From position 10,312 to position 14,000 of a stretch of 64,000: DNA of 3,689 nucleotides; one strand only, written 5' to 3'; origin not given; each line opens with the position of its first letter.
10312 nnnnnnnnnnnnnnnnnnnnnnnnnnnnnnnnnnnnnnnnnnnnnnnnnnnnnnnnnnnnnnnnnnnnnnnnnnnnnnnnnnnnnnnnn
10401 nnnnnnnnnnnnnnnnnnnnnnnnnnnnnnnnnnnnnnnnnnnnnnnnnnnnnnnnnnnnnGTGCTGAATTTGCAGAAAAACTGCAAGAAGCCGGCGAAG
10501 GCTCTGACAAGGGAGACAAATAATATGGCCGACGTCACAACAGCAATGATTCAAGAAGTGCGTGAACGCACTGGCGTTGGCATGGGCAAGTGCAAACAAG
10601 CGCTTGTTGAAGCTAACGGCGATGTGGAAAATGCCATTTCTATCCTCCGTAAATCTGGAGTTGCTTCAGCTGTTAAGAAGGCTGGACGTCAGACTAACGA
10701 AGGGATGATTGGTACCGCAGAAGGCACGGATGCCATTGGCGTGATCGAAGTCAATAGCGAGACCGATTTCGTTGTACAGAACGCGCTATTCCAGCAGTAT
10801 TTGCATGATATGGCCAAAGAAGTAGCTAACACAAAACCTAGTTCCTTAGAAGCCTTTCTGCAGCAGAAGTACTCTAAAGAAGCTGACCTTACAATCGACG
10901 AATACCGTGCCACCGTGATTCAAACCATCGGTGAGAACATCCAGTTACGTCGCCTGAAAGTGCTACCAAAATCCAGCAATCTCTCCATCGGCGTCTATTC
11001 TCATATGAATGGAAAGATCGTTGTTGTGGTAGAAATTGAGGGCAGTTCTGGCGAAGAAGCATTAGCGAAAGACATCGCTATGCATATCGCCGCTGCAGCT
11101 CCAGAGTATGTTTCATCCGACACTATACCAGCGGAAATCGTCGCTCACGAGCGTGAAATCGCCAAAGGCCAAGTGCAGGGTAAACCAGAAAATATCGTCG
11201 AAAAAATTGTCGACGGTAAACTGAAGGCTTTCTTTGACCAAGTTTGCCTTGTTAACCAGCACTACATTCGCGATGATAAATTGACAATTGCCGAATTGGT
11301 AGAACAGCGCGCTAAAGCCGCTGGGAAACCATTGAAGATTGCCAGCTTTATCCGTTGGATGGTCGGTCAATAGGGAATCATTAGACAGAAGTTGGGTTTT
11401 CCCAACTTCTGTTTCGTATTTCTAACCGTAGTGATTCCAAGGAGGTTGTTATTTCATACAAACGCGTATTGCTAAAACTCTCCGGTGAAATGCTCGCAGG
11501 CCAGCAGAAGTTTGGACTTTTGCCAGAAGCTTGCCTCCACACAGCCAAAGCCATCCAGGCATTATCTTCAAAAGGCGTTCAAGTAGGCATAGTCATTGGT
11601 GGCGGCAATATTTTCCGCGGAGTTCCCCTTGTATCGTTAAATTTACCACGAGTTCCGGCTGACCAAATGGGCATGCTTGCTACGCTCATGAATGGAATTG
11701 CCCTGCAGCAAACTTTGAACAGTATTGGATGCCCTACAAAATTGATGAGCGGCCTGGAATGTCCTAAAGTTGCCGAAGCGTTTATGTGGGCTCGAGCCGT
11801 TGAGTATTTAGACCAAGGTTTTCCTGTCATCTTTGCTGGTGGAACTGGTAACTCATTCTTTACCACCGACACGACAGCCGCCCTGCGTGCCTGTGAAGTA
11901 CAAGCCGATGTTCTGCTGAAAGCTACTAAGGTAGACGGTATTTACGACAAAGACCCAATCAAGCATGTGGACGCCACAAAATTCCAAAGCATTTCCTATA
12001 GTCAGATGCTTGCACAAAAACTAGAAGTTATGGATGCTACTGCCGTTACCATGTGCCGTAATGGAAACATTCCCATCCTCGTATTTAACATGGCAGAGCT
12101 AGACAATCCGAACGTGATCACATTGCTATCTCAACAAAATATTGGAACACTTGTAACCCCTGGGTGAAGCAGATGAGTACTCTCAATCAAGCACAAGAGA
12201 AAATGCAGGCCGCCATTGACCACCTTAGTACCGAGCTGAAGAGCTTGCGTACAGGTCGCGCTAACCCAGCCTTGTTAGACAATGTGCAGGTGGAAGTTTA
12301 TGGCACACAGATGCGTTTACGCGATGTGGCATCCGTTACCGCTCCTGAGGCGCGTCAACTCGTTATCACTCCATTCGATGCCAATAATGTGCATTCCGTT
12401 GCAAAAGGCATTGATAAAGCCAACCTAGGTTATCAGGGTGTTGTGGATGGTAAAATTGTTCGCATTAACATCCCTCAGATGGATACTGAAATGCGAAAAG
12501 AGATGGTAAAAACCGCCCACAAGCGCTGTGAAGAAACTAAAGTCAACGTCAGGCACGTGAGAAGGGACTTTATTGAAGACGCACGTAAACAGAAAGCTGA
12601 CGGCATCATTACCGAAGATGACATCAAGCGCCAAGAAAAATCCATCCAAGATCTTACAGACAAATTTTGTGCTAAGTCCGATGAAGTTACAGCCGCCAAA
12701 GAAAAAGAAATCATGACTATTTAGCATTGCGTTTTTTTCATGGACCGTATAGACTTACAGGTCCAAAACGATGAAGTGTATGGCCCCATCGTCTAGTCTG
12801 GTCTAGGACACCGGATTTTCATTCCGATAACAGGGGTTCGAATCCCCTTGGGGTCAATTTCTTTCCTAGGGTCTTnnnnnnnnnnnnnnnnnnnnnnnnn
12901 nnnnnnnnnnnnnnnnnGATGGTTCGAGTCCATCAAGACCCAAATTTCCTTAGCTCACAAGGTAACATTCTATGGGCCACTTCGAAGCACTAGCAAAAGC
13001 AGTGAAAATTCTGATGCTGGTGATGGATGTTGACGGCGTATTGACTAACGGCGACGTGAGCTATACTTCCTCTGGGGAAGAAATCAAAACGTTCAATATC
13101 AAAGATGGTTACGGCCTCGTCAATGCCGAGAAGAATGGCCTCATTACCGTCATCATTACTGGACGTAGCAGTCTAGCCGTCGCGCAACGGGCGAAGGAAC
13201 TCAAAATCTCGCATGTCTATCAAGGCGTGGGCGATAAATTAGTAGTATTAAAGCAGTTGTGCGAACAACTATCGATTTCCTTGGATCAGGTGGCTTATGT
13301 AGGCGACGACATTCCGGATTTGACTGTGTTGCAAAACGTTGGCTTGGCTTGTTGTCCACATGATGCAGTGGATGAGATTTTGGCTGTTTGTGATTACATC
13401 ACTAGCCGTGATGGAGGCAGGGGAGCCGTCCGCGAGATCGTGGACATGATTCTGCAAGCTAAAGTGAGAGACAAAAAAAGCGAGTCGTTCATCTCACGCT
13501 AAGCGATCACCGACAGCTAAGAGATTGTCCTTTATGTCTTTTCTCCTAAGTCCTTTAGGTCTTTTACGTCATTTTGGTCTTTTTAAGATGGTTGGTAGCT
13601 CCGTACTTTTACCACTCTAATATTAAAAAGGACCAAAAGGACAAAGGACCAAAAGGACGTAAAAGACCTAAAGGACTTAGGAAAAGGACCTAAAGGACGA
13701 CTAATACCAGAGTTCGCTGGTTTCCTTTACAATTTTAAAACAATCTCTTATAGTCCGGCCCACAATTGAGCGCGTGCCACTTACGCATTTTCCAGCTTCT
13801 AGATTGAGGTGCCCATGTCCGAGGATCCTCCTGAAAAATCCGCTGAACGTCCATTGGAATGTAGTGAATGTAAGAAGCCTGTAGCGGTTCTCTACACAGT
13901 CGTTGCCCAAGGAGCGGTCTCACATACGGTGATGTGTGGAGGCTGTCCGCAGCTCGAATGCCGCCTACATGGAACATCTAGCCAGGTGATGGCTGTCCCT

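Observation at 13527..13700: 175-bp palindrome made of AAGGAC repeats between kdsC and the mcsA promoter (element A)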

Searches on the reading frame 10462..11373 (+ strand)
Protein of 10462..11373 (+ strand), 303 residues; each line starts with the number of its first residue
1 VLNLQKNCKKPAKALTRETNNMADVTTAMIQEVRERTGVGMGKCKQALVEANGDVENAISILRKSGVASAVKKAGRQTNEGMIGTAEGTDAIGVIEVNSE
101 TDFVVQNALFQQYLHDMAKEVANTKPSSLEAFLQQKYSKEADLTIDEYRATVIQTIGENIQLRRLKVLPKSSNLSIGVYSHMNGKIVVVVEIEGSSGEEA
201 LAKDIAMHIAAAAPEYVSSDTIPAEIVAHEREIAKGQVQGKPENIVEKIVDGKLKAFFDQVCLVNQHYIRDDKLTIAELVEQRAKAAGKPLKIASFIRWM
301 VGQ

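Call 14: search_protein_families(library=ncbifam, proteins=[window:10462-11373:+])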
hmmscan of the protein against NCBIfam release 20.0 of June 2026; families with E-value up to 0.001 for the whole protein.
window:10462-11373:+ (303 aa): 2 families
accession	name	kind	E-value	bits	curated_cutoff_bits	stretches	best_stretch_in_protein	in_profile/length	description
TIGR00116.1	tsf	equivalog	8e-78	261.6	104.05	1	22-302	1-273/293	translation elongation factor Ts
TIGR00264.2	TIGR00264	equivalog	0.00096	19.5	80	0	24-62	73-111/112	nascent polypeptide-associated complex protein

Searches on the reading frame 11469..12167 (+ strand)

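Call 14: search_protein_families(library=ncbifam, proteins=[window:11469-12167:+])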
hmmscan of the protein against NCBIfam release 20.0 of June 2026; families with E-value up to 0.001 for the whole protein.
window:11469-12167:+ (232 aa): 17 families
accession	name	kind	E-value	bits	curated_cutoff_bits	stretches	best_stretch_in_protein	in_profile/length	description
TIGR02075.1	pyrH_bact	equivalog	1.2e-82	277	243.9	1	1-229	5-232/233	UMP kinase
TIGR02076.1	pyrH_arch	equivalog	2.8e-24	85.9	158.05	1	2-229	3-221/222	UMP kinase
TIGR00657.1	asp_kinases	subfamily_domain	1.2e-08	34.5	208.7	1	133-212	194-276/442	aspartate kinase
TIGR00656.1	asp_kin_monofn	equivalog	1.2e-07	31.1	402.25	1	133-219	160-249/407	aspartate kinase, monofunctional class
NF005155.0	PRK06635.1-4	equivalog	1.1e-06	27.9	346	1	133-229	153-240/407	aspartate kinase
NF005154.0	PRK06635.1-2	equivalog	1.3e-06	28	376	1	133-209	154-233/407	aspartate kinase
TIGR01027.1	proB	equivalog_domain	1.3e-06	27.8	186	1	134-184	146-196/363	glutamate 5-kinase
NF005153.0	PRK06635.1-1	equivalog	3.5e-06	26.3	585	1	133-205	154-229/421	aspartate kinase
NF005156.0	PRK06635.1-5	equivalog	9e-06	24.7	594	1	133-215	153-238/411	aspartate kinase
NF006068.0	PRK08210.1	equivalog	1e-05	24.9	474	1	133-219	158-247/405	aspartate kinase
NF005656.0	PRK07431.1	equivalog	1.1e-05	24.3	657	1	133-207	155-232/587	aspartate kinase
NF004938.0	PRK06291.1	equivalog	2e-05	23.5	528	1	133-219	213-302/468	aspartate kinase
NF005161.0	PRK06635.2-5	equivalog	4.3e-05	22.6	586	1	133-205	155-229/402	aspartate kinase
NF006459.0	PRK08841.1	equivalog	6.4e-05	22.1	535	1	133-214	155-239/395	aspartate kinase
NF006959.0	PRK09436.1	equivalog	0.00011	20.3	726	1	133-214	207-291/819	bifunctional aspartate kinase/homoserine dehydrogenase I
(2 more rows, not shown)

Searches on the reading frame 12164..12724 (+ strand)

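Call 14: search_protein_families(library=ncbifam, proteins=[window:12164-12724:+])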
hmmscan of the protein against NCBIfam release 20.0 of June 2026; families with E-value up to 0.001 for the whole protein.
window:12164-12724:+ (186 aa): 1 family
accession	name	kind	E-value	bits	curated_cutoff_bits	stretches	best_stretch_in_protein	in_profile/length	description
TIGR00496.1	frr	equivalog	4e-54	182.9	149.1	1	11-186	1-176/176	ribosome recycling factor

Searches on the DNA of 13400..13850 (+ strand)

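Call 28: search_rna_families(source=window, start=13400, end=13850, threshold=evalue, max_evalue=10)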
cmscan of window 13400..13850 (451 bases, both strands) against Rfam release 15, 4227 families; matches with E-value up to 10: 24.
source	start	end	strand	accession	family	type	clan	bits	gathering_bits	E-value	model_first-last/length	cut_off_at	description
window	13527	13698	-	RF04205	MIR2606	Gene; miRNA;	-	58.4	139.7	1.3e-08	1-165/165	no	MIR2606 microRNA precursor family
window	13527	13698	+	RF04205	MIR2606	Gene; miRNA;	-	55.7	139.7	4.9e-08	1-165/165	no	MIR2606 microRNA precursor family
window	13522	13704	+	RF04097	MIR2630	Gene; miRNA;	-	55.3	144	2.6e-10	1-229/229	no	MIR2630 microRNA precursor family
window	13542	13683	-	RF04150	MIR2655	Gene; miRNA;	-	54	122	3.4e-07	1-267/267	no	MIR2655 microRNA precursor family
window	13529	13697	+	RF04150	MIR2655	Gene; miRNA;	-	52.1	122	7.7e-07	1-267/267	no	MIR2655 microRNA precursor family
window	13544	13682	+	RF04099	MIR837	Gene; miRNA;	-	48.6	117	4e-09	1-122/122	no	MIR837 microRNA precursor family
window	13521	13703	-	RF04097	MIR2630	Gene; miRNA;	-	47.5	144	2e-08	1-229/229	no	MIR2630 microRNA precursor family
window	13544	13682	-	RF04099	MIR837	Gene; miRNA;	-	46.3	117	1.7e-08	1-122/122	no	MIR837 microRNA precursor family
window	13499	13718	-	RF04130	MIR7996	Gene; miRNA;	-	39.6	119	1.4e-05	1-190/190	no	MIR7996 microRNA precursor family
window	13548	13678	-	RF04134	MIR7504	Gene; miRNA;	-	36.7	83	4.6e-05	1-124/124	no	MIR7504 microRNA precursor family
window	13548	13678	+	RF03670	MIR3932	Gene; miRNA;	-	32.4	150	0.00015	1-123/123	no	MIR3932 microRNA precursor family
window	13550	13676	-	RF00961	mir-581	Gene; miRNA;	-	27.2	100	0.0027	1-89/89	no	mir-581 microRNA precursor family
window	13558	13668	+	RF03452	mir-3121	Gene; miRNA;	-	26.1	108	0.00098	1-77/77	no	mir-3121 microRNA precursor family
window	13524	13712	+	RF04318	idnO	Cis-reg;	-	22.8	100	0.25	1-206/206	no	idnO ncRNA motif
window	13558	13668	+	RF00961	mir-581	Gene; miRNA;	-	20.4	100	0.18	1-89/89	no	mir-581 microRNA precursor family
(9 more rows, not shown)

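Call 60: search_dna_similar(query=window:13515-13710:+, collection=plasmids, mode=distant, max_evalue=0.01, max_rows=20)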
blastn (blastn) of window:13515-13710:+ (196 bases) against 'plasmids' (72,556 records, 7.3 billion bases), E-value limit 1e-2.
No match.

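Call 61: search_dna_similar(query=window:13515-13710:+, collection=phages, mode=distant, max_evalue=0.01, max_rows=10)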
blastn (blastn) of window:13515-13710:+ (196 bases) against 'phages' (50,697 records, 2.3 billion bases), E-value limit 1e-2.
No match.
